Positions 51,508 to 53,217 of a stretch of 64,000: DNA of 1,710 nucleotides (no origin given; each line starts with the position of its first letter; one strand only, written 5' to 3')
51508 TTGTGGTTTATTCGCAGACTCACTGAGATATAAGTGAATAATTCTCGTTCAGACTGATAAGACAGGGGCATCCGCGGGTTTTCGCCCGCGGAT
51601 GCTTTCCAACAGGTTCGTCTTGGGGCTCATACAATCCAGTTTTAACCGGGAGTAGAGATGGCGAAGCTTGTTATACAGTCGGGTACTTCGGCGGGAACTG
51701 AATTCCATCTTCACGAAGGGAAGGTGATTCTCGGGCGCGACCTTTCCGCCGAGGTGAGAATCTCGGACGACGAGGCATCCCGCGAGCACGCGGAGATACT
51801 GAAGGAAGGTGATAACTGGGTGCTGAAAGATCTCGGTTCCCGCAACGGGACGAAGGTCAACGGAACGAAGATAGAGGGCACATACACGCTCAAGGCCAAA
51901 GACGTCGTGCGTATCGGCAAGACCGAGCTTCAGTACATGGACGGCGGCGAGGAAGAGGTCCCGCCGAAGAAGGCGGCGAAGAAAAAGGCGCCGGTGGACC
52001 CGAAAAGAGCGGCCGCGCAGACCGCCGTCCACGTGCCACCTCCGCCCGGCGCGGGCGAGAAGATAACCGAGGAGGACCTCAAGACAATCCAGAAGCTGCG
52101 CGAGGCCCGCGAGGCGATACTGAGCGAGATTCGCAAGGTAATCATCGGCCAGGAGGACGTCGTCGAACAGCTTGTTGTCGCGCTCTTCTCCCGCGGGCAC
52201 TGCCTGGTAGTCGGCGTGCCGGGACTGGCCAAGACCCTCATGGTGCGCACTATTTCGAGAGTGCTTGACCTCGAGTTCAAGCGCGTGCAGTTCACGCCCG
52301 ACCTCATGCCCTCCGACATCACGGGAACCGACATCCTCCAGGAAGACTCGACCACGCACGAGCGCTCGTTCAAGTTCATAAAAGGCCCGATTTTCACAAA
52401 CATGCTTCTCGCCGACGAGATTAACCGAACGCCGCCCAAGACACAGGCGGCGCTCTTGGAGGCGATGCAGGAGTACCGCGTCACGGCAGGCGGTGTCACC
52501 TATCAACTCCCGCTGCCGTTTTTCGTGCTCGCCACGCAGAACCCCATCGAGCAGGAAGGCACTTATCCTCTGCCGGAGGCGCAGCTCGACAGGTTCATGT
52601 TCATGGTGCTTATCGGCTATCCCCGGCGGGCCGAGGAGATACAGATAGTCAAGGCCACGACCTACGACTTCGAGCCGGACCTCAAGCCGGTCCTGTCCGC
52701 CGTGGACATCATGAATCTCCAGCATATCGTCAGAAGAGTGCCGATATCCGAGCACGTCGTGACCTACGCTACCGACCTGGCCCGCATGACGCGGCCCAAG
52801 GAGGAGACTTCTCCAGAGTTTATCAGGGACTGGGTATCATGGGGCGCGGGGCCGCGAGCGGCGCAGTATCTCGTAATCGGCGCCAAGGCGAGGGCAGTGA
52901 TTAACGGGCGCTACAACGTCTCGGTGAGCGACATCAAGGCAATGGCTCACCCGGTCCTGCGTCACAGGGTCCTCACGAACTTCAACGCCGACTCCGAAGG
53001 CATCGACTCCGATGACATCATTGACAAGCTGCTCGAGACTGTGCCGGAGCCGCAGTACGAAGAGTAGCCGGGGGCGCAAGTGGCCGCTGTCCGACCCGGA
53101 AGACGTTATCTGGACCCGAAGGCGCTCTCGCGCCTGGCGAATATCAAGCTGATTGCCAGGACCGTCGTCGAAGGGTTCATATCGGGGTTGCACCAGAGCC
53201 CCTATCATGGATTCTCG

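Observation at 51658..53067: FHA domain fused to a MoxR AAA+ ATPase at the head of a DUF58/vWA 'Bat-like' operon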

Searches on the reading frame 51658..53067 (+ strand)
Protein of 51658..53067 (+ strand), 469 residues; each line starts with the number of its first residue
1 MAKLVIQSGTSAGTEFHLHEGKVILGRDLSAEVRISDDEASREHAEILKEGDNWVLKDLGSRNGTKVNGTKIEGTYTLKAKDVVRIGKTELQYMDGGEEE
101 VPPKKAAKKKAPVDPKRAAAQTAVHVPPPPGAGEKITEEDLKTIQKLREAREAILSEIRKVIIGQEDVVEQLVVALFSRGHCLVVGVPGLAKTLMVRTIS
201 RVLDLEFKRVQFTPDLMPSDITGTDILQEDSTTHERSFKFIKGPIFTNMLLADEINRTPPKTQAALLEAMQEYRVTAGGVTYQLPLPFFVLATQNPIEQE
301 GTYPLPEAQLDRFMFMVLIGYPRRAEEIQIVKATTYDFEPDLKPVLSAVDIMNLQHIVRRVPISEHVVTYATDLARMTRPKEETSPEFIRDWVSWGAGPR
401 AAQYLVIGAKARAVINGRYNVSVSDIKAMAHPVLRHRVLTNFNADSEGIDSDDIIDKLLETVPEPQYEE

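Call 5: search_protein_families(library=pfam, proteins=[window:51658-53067:+], max_evalue=0.01)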
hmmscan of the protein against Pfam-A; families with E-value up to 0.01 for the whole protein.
window:51658-53067:+ (469 aa): 10 families
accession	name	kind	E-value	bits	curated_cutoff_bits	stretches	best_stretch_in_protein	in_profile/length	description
PF07726.17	AAA_3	-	4.2e-63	211.5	27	1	181-315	1-131/131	ATPase family associated with various cellular activities (AAA)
PF16697.10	Yop-YscD_cpl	-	3.4e-18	66.1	33.2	1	7-92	3-89/94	Inner membrane component of T3SS, cytoplasmic domain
PF00498.31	FHA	-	4.1e-18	66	20.7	1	23-87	1-67/67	FHA domain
PF17863.7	AAA_lid_2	-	1.4e-14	54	22.7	1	393-457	9-73/74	AAA lid domain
PF20030.5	bpMoxR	-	1e-10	41.5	27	1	153-321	5-168/205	MoxR domain in the MoxR-vWA-beta-propeller ternary systems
PF07728.20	AAA_5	-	2.8e-10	40.8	22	1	181-313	1-139/139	AAA domain (dynein-related subfamily)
PF00493.29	MCM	-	1.3e-05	24.9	23.3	1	141-298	5-175/224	MCM P-loop domain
PF05496.18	RuvB_N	-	0.00066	19.9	27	0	163-209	10-63/159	Holliday junction DNA helicase RuvB P-loop domain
PF00004.35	AAA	-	0.0025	18.7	21.2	1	183-295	2-110/131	ATPase family associated with various cellular activities (AAA)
PF00158.32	Sigma54_activat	-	0.0071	16.5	20.2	0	248-295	95-143/168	Sigma-54 interaction domain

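Call 6: find_homologous_proteins(query=window:51658-53064:+, max_evalue=1e-10)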
Query window:51658-53064:+ (469 aa): 8000 proteins with E <= 1e-10 among 8000 candidates; the best 120 are listed.
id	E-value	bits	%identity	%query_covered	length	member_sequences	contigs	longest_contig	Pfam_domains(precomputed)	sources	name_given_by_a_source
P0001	0.0e+0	1040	100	100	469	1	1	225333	PF20030.6,PF00498.32,PF07726.18,PF16697.11,PF00493.30,PF17863.8,PF07728.21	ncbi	-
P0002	3.3e-269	911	86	100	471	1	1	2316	PF20030.6,PF00498.32,PF07726.18,PF16697.11,PF17863.8,PF07728.21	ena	-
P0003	1.9e-263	892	65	70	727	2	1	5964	PF20030.6,PF00158.33,PF07726.18,PF00493.30,PF00004.36,PF17863.8,PF05496.19,PF07728.21,PF01078.28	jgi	jgi:MoxR-like ATPase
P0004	5.1e-256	868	82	99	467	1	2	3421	PF20030.6,PF00498.32,PF07726.18,PF16697.11,PF17863.8,PF07728.21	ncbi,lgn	-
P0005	3.1e-252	855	80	100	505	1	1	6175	PF20030.6,PF00498.32,PF07726.18,PF16697.11,PF17863.8,PF07728.21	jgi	jgi:MoxR-like ATPase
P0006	1.2e-245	833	58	75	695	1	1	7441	PF20030.6,PF00158.33,PF07726.18,PF00493.30,PF00004.36,PF17863.8,PF05496.19,PF07728.21,PF01078.28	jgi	jgi:MoxR-like ATPase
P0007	8.0e-244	827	60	71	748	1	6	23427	PF20030.6,PF00158.33,PF07726.18,PF00493.30,PF00004.36,PF17863.8,PF05496.19,PF07728.21,PF01078.28,PF13191.13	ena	-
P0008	8.7e-244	827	60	73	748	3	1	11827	PF20030.6,PF00158.33,PF07726.18,PF00493.30,PF00004.36,PF17863.8,PF05496.19,PF07728.21,PF01078.28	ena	-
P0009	2.6e-243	826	78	100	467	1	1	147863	PF20030.6,PF00498.32,PF07726.18,PF16697.11,PF00493.30,PF17863.8,PF07728.21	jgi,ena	-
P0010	3.5e-240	815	77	100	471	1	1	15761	PF20030.6,PF00498.32,PF07726.18,PF16697.11,PF00493.30,PF00004.36,PF17863.8,PF07728.21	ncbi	-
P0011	1.1e-239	814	58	74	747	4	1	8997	PF20030.6,PF00158.33,PF13719.11,PF07726.18,PF00493.30,PF00004.36,PF17863.8,PF05496.19,PF07728.21,PF01078.28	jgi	-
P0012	1.9e-238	810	58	75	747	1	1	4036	PF20030.6,PF00158.33,PF07726.18,PF00493.30,PF00004.36,PF17863.8,PF05496.19,PF07728.21,PF01078.28,PF13191.13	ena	-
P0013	1.5e-220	751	52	97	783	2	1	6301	PF20030.6,PF00158.33,PF00498.32,PF07726.18,PF16697.11,PF00493.30,PF00004.36,PF17863.8,PF05496.19,PF07728.21,PF01078.28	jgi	-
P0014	2.5e-190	651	63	99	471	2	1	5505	PF20030.6,PF00498.32,PF07726.18,PF16697.11,PF17863.8,PF07728.21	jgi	jgi:MoxR-like ATPase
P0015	3.9e-190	650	65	99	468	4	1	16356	PF20030.6,PF00498.32,PF07726.18,PF16697.11,PF17863.8,PF07728.21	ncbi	-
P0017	5.5e-187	640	63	99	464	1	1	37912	PF20030.6,PF00498.32,PF07726.18,PF16697.11,PF17863.8,PF07728.21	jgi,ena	-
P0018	1.1e-180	619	61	99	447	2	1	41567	PF20030.6,PF00498.32,PF07726.18,PF16697.11,PF00493.30,PF00004.36,PF17863.8,PF05496.19,PF07728.21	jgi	-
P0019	2.6e-178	612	61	99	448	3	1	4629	PF20030.6,PF00498.32,PF07726.18,PF16697.11,PF00493.30,PF00004.36,PF17863.8,PF05496.19,PF07728.21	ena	-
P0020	1.5e-177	609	60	98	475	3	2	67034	PF20030.6,PF00498.32,PF07726.18,PF16697.11,PF17863.8,PF07728.21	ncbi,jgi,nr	ncbi:MAG: FHA domain-containing protein [Planctomycetota bacterium]|nr:MAG: FHA domain-containing pr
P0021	1.9e-177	609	55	99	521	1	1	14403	PF20030.6,PF00498.32,PF07726.18,PF16697.11,PF17863.8,PF07728.21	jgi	jgi:MoxR-like ATPase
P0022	1.1e-175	603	59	99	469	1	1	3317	PF20030.6,PF00498.32,PF07726.18,PF16697.11,PF17863.8,PF07728.21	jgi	jgi:MoxR-like ATPase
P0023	7.1e-173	594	58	99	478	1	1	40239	PF20030.6,PF00498.32,PF07726.18,PF16697.11,PF17863.8,PF07728.21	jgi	jgi:MoxR-like ATPase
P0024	4.6e-172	591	58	99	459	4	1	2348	PF20030.6,PF00498.32,PF07726.18,PF16697.11,PF00004.36,PF17863.8,PF07728.21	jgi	jgi:MoxR-like ATPase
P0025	5.8e-170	584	59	99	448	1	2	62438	PF20030.6,PF00498.32,PF07726.18,PF16697.11,PF00004.36,PF17863.8,PF07728.21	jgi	jgi:MoxR-like ATPase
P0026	4.0e-167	575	58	99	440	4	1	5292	PF20030.6,PF00498.32,PF07726.18,PF16697.11,PF17863.8,PF07728.21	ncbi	-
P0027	6.2e-167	574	58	99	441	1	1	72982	PF20030.6,PF00498.32,PF07726.18,PF16697.11,PF17863.8,PF07728.21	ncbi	-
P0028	5.5e-166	571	62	78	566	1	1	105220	PF20030.6,PF00498.32,PF07726.18,PF16697.11,PF00004.36,PF17863.8,PF07728.21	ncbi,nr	ncbi:MAG: AAA family ATPase [Planctomycetes bacterium]|nr:AAA family ATPase [Planctomycetota bacteri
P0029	1.3e-165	570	58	99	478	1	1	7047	PF20030.6,PF00498.32,PF07726.18,PF16697.11,PF17863.8,PF07728.21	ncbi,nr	ncbi:MAG: AAA family ATPase [Planctomycetes bacterium]|nr:AAA family ATPase [Planctomycetota bacteri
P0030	1.7e-165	569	57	99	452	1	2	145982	PF20030.6,PF00498.32,PF07726.18,PF16697.11,PF17863.8,PF07728.21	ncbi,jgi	jgi:MoxR-like ATPase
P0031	2.8e-164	565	54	99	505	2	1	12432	PF20030.6,PF00498.32,PF07726.18,PF16697.11,PF17863.8,PF07728.21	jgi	-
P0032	3.4e-164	565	57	99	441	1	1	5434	PF20030.6,PF00498.32,PF07726.18,PF16697.11,PF17863.8,PF07728.21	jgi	jgi:MoxR-like ATPase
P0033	2.8e-163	562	57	99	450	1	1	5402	PF20030.6,PF00498.32,PF07726.18,PF16697.11,PF00004.36,PF17863.8,PF07728.21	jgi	jgi:MoxR-like ATPase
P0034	3.2e-163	562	58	99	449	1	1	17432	PF20030.6,PF00498.32,PF07726.18,PF16697.11,PF00493.30,PF00004.36,PF17863.8,PF07728.21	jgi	jgi:MoxR-like ATPase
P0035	7.3e-163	561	55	98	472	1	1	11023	PF20030.6,PF00498.32,PF07726.18,PF16697.11,PF17863.8,PF07728.21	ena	-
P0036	1.2e-162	560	57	99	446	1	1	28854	PF20030.6,PF00498.32,PF07726.18,PF16697.11,PF17863.8,PF07728.21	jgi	-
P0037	5.9e-162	558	57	99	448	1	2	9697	PF20030.6,PF00498.32,PF07726.18,PF16697.11,PF00004.36,PF17863.8,PF07728.21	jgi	jgi:MoxR-like ATPase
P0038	1.2e-161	557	57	99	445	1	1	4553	PF20030.6,PF00498.32,PF07726.18,PF16697.11,PF17863.8,PF07728.21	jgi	jgi:MoxR-like ATPase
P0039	6.5e-161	554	57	96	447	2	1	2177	PF20030.6,PF00498.32,PF07726.18,PF16697.11,PF17863.8,PF07728.21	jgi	-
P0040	7.8e-161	554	55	98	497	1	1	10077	PF20030.6,PF00498.32,PF07726.18,PF16697.11,PF17863.8,PF07728.21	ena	-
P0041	9.8e-161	554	55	100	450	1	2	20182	PF20030.6,PF00498.32,PF07726.18,PF16697.11,PF00004.36,PF17863.8,PF07728.21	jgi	jgi:MoxR-like ATPase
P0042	1.4e-160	553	56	99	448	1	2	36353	PF20030.6,PF00498.32,PF07726.18,PF16697.11,PF17863.8,PF07728.21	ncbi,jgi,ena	-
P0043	3.6e-160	552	57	99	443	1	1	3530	PF20030.6,PF00498.32,PF07726.18,PF16697.11,PF17863.8,PF07728.21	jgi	jgi:MoxR-like ATPase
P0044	4.4e-160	551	54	98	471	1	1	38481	PF20030.6,PF00498.32,PF07726.18,PF16697.11,PF17863.8,PF07728.21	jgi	jgi:MoxR-like ATPase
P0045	8.1e-160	551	55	100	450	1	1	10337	PF20030.6,PF00498.32,PF07726.18,PF16697.11,PF00004.36,PF17863.8,PF07728.21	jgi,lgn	-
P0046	3.1e-159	549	56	99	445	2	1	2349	PF20030.6,PF00498.32,PF07726.18,PF16697.11,PF00004.36,PF17863.8,PF07728.21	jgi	-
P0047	4.0e-159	548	54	99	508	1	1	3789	PF20030.6,PF00498.32,PF07726.18,PF16697.11,PF17863.8,PF07728.21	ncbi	-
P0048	4.0e-159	548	57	99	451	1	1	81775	PF20030.6,PF00498.32,PF07726.18,PF16697.11,PF17863.8,PF07728.21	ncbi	-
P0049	7.1e-159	547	64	74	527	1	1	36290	PF20030.6,PF00498.32,PF07726.18,PF16697.11,PF00004.36,PF17863.8,PF07728.21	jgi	jgi:MoxR-like ATPase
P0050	9.0e-159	547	56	100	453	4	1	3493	PF20030.6,PF00498.32,PF07726.18,PF16697.11,PF17863.8,PF07728.21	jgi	-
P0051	1.3e-158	547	56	99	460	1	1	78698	PF20030.6,PF00498.32,PF07726.18,PF16697.11,PF00004.36,PF17863.8,PF07728.21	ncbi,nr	ncbi:MAG: AAA family ATPase [Planctomycetes bacterium]|nr:AAA family ATPase [Planctomycetota bacteri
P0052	1.4e-158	546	57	99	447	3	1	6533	PF20030.6,PF00498.32,PF07726.18,PF16697.11,PF17863.8,PF07728.21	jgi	-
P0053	1.8e-158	546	55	99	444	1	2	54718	PF20030.6,PF00498.32,PF07726.18,PF16697.11,PF00004.36,PF17863.8,PF05496.19,PF07728.21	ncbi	-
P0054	5.8e-158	544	53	100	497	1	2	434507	PF20030.6,PF00498.32,PF07726.18,PF16697.11,PF17863.8,PF07728.21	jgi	-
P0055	9.9e-158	544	54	100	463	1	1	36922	PF20030.6,PF00498.32,PF07726.18,PF16697.11,PF00493.30,PF00004.36,PF17863.8,PF07728.21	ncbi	-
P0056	1.6e-157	543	52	99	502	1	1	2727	PF20030.6,PF00498.32,PF07726.18,PF16697.11,PF00004.36,PF17863.8,PF07728.21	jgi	-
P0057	1.8e-157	543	55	100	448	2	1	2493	PF20030.6,PF00498.32,PF07726.18,PF16697.11,PF00493.30,PF00004.36,PF17863.8,PF07728.21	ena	-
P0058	3.1e-157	542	54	100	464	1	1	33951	PF20030.6,PF00498.32,PF07726.18,PF16697.11,PF00493.30,PF00004.36,PF17863.8,PF07728.21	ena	-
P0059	3.4e-157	542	55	100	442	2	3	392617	PF20030.6,PF00498.32,PF07726.18,PF16697.11,PF00004.36,PF17863.8,PF07728.21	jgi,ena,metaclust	metaclust:\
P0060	6.3e-157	541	54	96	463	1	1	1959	PF20030.6,PF00498.32,PF07726.18,PF16697.11,PF17863.8,PF07728.21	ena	-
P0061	7.1e-157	541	68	65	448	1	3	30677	PF20030.6,PF00498.32,PF07726.18,PF16697.11,PF00004.36,PF17863.8,PF07728.21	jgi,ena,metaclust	metaclust:\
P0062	7.6e-157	541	54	99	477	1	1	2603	PF20030.6,PF00498.32,PF07726.18,PF16697.11,PF17863.8,PF07728.21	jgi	jgi:MoxR-like ATPase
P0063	1.2e-156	540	55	99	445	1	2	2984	PF20030.6,PF00498.32,PF07726.18,PF16697.11,PF00004.36,PF17863.8,PF07728.21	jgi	jgi:MoxR-like ATPase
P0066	1.6e-156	540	55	100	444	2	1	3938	PF20030.6,PF00498.32,PF07726.18,PF16697.11,PF00493.30,PF00004.36,PF17863.8,PF07728.21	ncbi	-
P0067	2.6e-156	539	55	100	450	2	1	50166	PF20030.6,PF00498.32,PF07726.18,PF16697.11,PF00493.30,PF00004.36,PF17863.8,PF07728.21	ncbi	-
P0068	3.2e-156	539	54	100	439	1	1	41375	PF20030.6,PF00498.32,PF07726.18,PF16697.11,PF00493.30,PF00004.36,PF17863.8,PF07728.21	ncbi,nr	ncbi:MAG: AAA family ATPase [Planctomycetes bacterium]|nr:AAA family ATPase [Planctomycetota bacteri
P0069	9.4e-156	537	56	99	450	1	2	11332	PF20030.6,PF00498.32,PF07726.18,PF16697.11,PF17863.8,PF07728.21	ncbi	-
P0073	9.9e-155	534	51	99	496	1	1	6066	PF20030.6,PF00498.32,PF07726.18,PF16697.11,PF17863.8,PF07728.21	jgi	-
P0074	9.9e-155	534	54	100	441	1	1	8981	PF20030.6,PF00498.32,PF07726.18,PF16697.11,PF00004.36,PF17863.8,PF07728.21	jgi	jgi:MoxR-like ATPase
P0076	2.1e-154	533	55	100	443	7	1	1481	PF20030.6,PF00498.32,PF07726.18,PF16697.11,PF00004.36,PF17863.8,PF07728.21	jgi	jgi:MoxR-like ATPase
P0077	2.6e-154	532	54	100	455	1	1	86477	PF20030.6,PF00498.32,PF07726.18,PF16697.11,PF00004.36,PF17863.8,PF07728.21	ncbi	-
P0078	4.7e-154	532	53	100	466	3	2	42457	PF20030.6,PF00498.32,PF07726.18,PF16697.11,PF00493.30,PF00004.36,PF17863.8,PF07728.21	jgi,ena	-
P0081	8.7e-154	531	56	99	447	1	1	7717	PF20030.6,PF00498.32,PF07726.18,PF16697.11,PF00004.36,PF17863.8,PF07728.21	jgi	jgi:MoxR-like ATPase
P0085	1.1e-152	527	51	99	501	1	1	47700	PF20030.6,PF00498.32,PF07726.18,PF16697.11,PF17863.8,PF07728.21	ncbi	-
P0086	1.8e-152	526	53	99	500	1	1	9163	PF20030.6,PF00498.32,PF07726.18,PF16697.11,PF17863.8,PF07728.21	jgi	jgi:MoxR-like ATPase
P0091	6.4e-152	525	53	100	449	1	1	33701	PF20030.6,PF00498.32,PF07726.18,PF16697.11,PF00004.36,PF17863.8,PF07728.21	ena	-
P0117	2.2e-150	519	54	99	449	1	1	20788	PF20030.6,PF00498.32,PF07726.18,PF16697.11,PF17863.8,PF07728.21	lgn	-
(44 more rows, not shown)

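Call 10: find_encoding_contigs(protein=P0001, flank=10000, max_places=3)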
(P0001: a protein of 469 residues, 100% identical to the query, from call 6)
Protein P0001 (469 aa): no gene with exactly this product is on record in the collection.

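Call 18: find_related_loci(query=A1, collection=genome_contigs, flank=10000)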
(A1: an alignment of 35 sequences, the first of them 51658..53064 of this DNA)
Query A1 (469 aa) in genome_contigs; peptide patterns used: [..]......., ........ (x = any residue, [..] = any of these).
600 stretches matched a pattern (row limit reached: there are more); 600 encode a relative of the query (tblastn E <= 1e-3); the best 80 are kept; 80 distinct loci.
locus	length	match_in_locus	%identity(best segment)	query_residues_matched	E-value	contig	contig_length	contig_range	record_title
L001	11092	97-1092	63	133-464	3e-149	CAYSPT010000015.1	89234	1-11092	MAG TPA_asm: uncultured bacterium isolate SRP077602_co1_83 genome assembly, contig: NODE_492_length_89234_cov_9.629408,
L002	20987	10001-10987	64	138-466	6e-148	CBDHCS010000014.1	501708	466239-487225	MAG: Candidatus Poribacteria bacterium isolate 2ff7ea9c-4ed9-48aa-ac60-1c2c21251b56 genome assembly, contig: contig_14,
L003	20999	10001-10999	64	134-465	1e-147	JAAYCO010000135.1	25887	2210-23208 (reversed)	MAG: Planctomycetota bacterium isolate AS06rmzACSIP_458 214569_AS06, whole genome shotgun sequence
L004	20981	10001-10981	65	139-465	3e-147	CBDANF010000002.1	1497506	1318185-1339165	MAG: Candidatus Poribacteria bacterium isolate cff0d1ac-620d-4255-a141-192642026491 genome assembly, contig: contig_2, w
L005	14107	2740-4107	51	1-460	2e-147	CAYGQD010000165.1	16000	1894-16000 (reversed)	MAG TPA_asm: uncultured Verrucomicrobiales bacterium isolate ERP117304_co3_220 genome assembly, contig: NODE_5158_length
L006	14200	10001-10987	65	134-463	7e-146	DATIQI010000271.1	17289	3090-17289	MAG TPA_asm: Acidobacteriota bacterium isolate SMAG_U15873 k141_256959, whole genome shotgun sequence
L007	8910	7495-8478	63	142-469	9e-146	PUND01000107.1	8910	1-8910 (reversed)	MAG: Phycisphaerae bacterium isolate B1Sed10_206R1 B1-Sed10-C11518, whole genome shotgun sequence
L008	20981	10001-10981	63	139-465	1e-144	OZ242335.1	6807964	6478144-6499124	MAG: Candidatus Poribacteria bacterium isolate 0e18bbbf-3c5b-4f4e-9be4-718f64127597 genome assembly, chromosome: 1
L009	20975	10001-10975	63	139-463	7e-143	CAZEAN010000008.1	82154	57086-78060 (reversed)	MAG TPA_asm: uncultured Isosphaeraceae bacterium isolate SRP128890_co1_113 genome assembly, contig: NODE_479_length_8215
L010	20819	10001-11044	60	114-463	1e-142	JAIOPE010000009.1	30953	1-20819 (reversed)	MAG: Planctomycetota bacterium isolate LakeFargette_0920_ALND_MAG_70_12 LacPavin_0920_ALND_scaffold_56573, whole genome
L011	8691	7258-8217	62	139-458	1e-141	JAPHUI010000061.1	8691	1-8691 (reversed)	MAG: Ignavibacteriaceae bacterium isolate S1D-Bin_2 c_000000543345, whole genome shotgun sequence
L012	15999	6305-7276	62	140-463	2e-141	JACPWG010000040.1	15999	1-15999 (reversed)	MAG: Planctomycetota bacterium isolate NC_groundwater_805_Pr6_B-0.1um_69_24 kurt_kritikos_18_scaffold_115812, whole geno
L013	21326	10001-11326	49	1-468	5e-141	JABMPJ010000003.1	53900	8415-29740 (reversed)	MAG: Lentisphaerae bacterium isolate bin.508 k141_63032, whole genome shotgun sequence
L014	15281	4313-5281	64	140-463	4e-141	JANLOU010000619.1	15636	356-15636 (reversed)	MAG: Candidatus Eisenbacteria bacterium isolate OTE_38_metabat_53 OTE_38_k141_4614737, whole genome shotgun sequence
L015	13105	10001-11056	59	112-463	3e-140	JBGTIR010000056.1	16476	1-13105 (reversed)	MAG: Planctomycetaceae bacterium isolate JTS-RE27 k141_7437477, whole genome shotgun sequence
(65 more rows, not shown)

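Call 19: find_encoding_contigs(protein=P0009, flank=10000, max_places=2)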
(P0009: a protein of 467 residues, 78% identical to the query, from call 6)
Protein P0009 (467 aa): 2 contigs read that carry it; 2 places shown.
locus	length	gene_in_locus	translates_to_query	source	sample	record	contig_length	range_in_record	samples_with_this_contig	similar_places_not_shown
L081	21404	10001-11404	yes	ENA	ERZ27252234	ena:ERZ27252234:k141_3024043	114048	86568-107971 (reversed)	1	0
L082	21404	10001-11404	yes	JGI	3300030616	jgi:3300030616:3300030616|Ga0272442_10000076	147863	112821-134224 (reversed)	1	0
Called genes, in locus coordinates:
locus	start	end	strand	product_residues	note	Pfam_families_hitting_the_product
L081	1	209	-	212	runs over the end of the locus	-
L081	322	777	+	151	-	PF02130:YbeY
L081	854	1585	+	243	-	PF00535:Glycos_transf_2, PF10111:Glyco_tranf_2_2, PF13641:Glyco_tranf_2_3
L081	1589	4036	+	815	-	PF01569:PAP2, PF14378:PAP2_3 (weak), PF02366:PMT, PF03901:Glyco_transf_22 (weak), PF13231:PMT_2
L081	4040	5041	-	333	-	PF00535:Glycos_transf_2, PF13641:Glyco_tranf_2_3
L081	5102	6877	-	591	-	PF02730:AFOR_N, PF01314:AFOR_C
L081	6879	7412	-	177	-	PF00037:Fer4 (faint), PF12797:Fer4_2 (faint), PF12800:Fer4_4 (faint), PF12837:Fer4_6 (faint), PF13183:Fer4_8 (faint), PF13237:Fer4_10 (weak), PF13187:Fer4_9, PF12838:Fer4_7 (weak), +4 more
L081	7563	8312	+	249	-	PF01113:DapB_N, PF05173:DapB_C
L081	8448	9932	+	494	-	PF13709:DUF4159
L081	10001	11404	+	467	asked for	PF16697:Yop-YscD_cpl, PF00498:FHA, PF00493:MCM (faint), PF20030:bpMoxR, PF07726:AAA_3, PF07728:AAA_5, PF17863:AAA_lid_2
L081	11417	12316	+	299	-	PF01882:DUF58, PF13519:VWA_2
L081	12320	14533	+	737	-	PF07584:BatA, PF13519:VWA_2, PF08532:Glyco_hydro_42M (faint)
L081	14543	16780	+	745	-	-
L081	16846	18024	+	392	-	-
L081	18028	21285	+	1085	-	PF13779:DUF4175 (weak)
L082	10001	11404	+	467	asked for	PF16697:Yop-YscD_cpl, PF00498:FHA, PF00493:MCM (faint), PF20030:bpMoxR, PF07726:AAA_3, PF07728:AAA_5, PF17863:AAA_lid_2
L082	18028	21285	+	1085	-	PF13779:DUF4175 (weak)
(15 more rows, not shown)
